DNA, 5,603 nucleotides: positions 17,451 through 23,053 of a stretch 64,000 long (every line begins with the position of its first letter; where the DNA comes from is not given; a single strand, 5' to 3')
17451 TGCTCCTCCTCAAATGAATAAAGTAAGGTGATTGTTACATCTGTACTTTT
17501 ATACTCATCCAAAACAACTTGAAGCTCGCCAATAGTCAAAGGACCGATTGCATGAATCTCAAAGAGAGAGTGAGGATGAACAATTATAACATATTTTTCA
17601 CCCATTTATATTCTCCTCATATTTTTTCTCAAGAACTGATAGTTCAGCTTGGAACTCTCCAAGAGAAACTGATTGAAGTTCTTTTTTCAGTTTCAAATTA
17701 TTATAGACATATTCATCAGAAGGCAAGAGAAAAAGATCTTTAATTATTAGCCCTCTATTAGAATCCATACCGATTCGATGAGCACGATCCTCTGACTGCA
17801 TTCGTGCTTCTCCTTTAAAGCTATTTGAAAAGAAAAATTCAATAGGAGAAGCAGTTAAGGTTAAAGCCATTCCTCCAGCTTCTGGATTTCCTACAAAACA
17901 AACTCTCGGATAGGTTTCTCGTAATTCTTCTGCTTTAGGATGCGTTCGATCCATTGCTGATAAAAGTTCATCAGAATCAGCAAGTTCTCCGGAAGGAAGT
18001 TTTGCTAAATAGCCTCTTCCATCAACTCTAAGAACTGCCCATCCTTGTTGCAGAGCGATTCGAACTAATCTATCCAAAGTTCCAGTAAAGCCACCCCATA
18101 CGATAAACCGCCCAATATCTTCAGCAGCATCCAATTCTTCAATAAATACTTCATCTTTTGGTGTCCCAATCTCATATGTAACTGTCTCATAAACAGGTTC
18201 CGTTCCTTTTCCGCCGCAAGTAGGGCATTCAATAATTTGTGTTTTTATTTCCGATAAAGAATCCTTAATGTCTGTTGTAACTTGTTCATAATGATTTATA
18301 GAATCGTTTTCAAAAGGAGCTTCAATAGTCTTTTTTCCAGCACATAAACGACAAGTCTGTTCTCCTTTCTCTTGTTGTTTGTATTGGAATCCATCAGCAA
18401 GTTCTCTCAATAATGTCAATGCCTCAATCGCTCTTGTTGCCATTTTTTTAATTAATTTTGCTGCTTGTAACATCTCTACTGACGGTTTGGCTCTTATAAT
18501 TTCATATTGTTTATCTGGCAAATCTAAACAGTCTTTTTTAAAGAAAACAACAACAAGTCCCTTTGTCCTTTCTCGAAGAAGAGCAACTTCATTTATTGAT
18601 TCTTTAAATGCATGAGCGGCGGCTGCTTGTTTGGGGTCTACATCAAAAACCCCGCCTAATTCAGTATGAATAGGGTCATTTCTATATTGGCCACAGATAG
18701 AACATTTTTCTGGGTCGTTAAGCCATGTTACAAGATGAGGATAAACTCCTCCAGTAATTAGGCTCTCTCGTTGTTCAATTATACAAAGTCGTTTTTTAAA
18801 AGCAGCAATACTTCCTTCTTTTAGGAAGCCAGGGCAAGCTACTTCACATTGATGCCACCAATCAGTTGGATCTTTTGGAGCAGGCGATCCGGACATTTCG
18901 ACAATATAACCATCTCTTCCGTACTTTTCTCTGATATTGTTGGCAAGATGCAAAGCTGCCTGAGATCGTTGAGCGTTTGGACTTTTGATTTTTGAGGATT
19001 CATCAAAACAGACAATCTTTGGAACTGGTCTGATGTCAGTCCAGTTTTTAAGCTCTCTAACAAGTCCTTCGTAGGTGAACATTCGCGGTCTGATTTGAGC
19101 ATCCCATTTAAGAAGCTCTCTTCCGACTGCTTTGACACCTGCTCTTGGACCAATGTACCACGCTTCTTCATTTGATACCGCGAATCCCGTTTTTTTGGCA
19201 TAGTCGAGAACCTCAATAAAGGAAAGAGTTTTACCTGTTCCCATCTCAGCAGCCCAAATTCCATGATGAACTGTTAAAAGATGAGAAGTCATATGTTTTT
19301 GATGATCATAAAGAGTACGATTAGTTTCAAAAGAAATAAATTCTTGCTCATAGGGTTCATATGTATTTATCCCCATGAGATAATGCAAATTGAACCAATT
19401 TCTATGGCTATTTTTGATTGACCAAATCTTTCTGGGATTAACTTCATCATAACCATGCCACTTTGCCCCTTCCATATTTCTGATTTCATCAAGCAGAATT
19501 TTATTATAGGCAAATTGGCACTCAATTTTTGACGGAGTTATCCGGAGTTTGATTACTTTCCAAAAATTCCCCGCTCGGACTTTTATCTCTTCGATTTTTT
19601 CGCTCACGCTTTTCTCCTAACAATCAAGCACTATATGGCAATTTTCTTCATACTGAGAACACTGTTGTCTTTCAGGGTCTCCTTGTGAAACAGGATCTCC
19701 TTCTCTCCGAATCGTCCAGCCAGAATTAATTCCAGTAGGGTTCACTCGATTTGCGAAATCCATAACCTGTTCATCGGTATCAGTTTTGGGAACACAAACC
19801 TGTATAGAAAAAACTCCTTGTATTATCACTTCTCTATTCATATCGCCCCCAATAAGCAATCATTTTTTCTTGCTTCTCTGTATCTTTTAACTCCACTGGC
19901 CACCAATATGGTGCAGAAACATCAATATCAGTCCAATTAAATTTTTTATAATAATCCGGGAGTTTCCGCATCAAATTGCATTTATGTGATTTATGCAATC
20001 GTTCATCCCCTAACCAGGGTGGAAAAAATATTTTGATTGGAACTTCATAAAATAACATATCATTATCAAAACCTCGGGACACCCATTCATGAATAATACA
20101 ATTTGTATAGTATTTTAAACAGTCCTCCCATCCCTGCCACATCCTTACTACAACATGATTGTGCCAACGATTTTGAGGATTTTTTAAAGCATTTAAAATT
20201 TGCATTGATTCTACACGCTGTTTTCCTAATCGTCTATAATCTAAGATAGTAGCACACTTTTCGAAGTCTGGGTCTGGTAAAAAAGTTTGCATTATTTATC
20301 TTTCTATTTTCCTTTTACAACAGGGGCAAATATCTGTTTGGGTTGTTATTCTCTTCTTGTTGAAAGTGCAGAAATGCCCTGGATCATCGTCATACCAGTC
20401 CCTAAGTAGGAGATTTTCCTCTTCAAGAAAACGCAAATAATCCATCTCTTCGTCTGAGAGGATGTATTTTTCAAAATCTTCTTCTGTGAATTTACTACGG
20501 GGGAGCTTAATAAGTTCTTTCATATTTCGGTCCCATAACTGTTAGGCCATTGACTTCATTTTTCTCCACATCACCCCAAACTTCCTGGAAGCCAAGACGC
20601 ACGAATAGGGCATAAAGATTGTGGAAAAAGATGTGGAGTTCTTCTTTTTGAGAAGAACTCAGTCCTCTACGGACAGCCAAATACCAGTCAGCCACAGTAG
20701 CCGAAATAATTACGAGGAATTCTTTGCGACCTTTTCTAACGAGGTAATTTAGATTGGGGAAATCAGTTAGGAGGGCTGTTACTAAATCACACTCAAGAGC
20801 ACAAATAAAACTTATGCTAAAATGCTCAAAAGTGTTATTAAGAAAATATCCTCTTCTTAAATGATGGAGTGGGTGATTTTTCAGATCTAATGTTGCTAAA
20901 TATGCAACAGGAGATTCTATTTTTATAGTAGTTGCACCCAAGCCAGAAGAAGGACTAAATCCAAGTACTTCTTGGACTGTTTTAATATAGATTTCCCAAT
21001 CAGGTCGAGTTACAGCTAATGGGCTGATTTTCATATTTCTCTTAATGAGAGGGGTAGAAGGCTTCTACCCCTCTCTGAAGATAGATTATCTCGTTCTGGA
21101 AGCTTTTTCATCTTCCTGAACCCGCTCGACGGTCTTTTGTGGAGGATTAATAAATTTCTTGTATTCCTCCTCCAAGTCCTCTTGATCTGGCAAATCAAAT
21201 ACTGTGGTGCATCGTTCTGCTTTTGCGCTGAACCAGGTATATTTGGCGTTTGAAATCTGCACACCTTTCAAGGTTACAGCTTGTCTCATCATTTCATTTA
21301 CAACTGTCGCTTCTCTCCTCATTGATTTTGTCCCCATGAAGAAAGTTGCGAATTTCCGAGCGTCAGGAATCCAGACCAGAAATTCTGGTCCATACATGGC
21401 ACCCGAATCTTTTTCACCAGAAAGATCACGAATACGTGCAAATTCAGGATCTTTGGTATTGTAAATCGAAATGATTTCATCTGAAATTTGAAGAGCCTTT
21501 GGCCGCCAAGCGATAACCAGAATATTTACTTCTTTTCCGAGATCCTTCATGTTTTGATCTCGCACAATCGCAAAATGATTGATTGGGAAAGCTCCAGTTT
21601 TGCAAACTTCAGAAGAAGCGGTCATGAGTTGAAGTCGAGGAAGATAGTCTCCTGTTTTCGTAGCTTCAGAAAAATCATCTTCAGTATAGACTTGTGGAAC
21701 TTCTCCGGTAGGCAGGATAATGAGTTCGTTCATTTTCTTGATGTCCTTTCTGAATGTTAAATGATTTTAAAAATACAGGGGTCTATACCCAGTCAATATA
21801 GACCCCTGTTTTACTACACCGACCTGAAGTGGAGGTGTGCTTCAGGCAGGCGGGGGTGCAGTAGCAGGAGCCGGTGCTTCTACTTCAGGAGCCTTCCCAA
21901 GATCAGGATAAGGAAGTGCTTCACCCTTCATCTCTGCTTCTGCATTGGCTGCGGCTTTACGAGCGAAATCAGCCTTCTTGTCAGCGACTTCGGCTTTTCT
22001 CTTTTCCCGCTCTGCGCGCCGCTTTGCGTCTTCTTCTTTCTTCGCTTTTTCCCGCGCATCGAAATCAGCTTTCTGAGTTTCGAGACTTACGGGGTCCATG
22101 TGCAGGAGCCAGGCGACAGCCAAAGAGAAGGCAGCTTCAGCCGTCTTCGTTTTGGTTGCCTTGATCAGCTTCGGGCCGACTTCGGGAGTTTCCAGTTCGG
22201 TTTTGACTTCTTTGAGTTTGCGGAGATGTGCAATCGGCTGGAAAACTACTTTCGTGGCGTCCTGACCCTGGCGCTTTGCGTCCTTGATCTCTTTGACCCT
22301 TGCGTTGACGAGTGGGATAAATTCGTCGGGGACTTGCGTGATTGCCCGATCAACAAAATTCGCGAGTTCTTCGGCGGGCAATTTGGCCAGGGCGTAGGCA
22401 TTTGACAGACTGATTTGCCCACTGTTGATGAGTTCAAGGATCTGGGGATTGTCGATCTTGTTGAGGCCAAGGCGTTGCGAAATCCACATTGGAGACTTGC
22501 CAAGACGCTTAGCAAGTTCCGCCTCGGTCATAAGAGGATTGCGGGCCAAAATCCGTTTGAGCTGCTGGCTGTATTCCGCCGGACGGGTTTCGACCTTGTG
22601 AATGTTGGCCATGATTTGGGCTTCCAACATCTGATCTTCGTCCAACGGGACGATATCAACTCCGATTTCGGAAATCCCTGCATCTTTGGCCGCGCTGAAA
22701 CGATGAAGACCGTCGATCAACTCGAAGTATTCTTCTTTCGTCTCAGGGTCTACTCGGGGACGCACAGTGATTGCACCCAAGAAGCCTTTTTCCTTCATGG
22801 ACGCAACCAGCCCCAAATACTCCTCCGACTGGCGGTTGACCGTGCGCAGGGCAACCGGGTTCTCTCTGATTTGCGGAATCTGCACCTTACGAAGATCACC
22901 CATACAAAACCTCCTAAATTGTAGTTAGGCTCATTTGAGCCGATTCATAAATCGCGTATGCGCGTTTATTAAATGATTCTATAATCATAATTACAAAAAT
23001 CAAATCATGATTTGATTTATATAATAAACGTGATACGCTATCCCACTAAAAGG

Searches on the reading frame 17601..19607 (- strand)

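Call 31: search_protein_families(library=pfam, proteins=[window:17601-19607:-], max_evalue=0.01)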
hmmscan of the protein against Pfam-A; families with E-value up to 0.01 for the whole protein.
window:17601-19607:- (669 aa): 1 family
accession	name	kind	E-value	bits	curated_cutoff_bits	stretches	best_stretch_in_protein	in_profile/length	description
PF00176.29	SNF2-rel_dom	-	3.3e-05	23.6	24.9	0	112-140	16-44/290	SNF2-related domain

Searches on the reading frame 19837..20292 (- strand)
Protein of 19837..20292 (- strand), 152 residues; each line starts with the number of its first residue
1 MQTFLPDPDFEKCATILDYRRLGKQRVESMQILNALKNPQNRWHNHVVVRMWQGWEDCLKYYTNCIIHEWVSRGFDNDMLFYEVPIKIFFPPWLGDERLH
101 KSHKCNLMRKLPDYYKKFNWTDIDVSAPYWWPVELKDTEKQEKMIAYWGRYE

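Call 91: search_protein_families(library=pfam, proteins=[window:19837-20292:-], max_evalue=0.01)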
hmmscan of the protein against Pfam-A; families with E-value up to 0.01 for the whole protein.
window:19837-20292:- (152 aa): 1 family
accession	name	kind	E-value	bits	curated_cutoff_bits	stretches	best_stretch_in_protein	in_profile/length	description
PF03013.19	Pyr_excise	-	1.3e-21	77.2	23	1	1-81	1-79/81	Pyrimidine dimer DNA glycosylase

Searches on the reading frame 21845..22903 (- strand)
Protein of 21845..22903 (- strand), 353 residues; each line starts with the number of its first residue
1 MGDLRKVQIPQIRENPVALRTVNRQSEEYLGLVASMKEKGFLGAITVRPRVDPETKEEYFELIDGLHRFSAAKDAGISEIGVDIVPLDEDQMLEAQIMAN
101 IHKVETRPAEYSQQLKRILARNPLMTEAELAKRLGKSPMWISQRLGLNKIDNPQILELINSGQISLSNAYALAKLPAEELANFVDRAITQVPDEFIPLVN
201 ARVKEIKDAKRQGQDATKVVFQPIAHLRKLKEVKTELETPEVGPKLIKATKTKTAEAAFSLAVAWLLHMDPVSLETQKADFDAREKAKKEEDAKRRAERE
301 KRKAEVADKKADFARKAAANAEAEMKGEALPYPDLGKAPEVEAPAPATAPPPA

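Call 31: search_protein_families(library=pfam, proteins=[window:21845-22903:-], max_evalue=0.01)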
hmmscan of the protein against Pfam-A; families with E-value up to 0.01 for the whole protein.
window:21845-22903:- (353 aa): 3 families
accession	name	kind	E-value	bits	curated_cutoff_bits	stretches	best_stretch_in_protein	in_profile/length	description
PF02195.25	ParB_N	-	2.5e-09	37.5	26.3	1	4-102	3-95/95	ParB N-terminal domain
PF17762.8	HTH_ParB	-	3.1e-07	30.9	22.6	1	108-188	5-84/102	ParB HTH domain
PF08535.16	KorB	-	0.0031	17.9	22.3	0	126-165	5-43/89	KorB domain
